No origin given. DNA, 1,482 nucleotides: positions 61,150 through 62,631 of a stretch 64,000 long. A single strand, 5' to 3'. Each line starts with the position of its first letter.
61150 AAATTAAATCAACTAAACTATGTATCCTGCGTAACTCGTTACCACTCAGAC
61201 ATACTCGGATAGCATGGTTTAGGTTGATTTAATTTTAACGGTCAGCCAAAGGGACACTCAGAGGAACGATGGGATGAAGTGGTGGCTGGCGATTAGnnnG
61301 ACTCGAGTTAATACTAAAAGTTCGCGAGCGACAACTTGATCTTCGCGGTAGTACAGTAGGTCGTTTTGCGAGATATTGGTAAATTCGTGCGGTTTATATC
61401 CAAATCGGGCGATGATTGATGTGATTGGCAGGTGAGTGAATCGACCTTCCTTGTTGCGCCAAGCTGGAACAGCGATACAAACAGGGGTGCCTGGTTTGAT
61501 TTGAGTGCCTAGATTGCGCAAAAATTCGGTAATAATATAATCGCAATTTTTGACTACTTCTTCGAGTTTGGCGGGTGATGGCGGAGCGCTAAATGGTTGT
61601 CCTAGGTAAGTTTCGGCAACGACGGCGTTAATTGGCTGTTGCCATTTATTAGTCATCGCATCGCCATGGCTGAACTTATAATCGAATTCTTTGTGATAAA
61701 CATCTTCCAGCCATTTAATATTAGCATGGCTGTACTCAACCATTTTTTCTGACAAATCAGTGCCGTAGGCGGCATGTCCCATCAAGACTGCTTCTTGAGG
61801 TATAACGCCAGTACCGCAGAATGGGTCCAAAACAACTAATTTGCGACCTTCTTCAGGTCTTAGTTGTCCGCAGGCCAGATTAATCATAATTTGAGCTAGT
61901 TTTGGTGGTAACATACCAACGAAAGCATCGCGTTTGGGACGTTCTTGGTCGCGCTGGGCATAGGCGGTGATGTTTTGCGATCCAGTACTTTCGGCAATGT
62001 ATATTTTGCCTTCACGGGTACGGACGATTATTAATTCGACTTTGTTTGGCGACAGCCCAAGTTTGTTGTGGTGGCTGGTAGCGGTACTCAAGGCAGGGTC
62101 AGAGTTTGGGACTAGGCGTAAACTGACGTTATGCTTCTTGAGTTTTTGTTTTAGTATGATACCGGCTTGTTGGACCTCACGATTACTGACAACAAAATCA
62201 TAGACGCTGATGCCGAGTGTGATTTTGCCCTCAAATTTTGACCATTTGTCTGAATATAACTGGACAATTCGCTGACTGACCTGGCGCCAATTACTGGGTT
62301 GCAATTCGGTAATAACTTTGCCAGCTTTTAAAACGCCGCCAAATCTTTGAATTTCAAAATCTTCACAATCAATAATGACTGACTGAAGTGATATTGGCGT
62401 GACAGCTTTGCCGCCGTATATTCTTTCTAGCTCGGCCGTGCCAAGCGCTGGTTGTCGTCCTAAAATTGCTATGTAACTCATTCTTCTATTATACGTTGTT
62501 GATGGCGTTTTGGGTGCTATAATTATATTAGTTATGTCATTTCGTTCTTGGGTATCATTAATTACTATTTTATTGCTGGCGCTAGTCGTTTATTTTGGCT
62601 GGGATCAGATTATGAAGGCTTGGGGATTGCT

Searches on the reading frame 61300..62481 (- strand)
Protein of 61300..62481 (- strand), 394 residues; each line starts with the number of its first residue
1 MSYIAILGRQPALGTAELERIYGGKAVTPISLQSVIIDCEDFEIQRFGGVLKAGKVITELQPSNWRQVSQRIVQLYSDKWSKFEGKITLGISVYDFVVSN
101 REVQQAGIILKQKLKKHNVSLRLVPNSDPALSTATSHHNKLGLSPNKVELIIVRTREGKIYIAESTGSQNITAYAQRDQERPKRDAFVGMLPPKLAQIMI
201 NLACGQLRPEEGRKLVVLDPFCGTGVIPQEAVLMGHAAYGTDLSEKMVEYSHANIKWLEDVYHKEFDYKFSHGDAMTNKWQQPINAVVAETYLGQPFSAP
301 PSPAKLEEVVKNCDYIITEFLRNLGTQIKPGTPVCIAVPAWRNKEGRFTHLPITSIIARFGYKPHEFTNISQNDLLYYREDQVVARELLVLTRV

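Call 85: find_encoding_contigs(protein=window:61300-62481:-, flank=10000, max_places=1)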
Protein window:61300-62481:- (394 aa): 6 contigs read that carry it; 1 place shown.
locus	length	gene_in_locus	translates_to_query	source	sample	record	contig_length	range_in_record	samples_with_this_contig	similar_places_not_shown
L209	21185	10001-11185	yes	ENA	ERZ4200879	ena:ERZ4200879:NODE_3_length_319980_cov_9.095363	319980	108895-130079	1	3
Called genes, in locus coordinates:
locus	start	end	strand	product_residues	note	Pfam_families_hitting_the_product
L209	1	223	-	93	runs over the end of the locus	-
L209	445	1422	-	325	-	PF16162:KwaB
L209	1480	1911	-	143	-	PF00075:RNase_H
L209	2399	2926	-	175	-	PF00696:AA_kinase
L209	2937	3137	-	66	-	PF00696:AA_kinase (weak)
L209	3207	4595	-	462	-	PF00587:tRNA-synt_2b, PF03129:HGTP_anticodon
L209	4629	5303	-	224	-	PF11967:RecO_N, PF02565:RecO_C (weak)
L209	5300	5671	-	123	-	PF00072:Response_reg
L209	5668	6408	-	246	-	PF02518:HATPase_c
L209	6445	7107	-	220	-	-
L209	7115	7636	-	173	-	-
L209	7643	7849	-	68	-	PF02609:Exonuc_VII_S (weak)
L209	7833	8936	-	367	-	PF13742:tRNA_anti_2, PF01336:tRNA_anti-codon (weak), PF02601:Exonuc_VII_L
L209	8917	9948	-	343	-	PF03706:LPG_synthase_TM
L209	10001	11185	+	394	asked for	PF01555:N6_N4_Mtase (faint), PF01170:UPF0020 (weak)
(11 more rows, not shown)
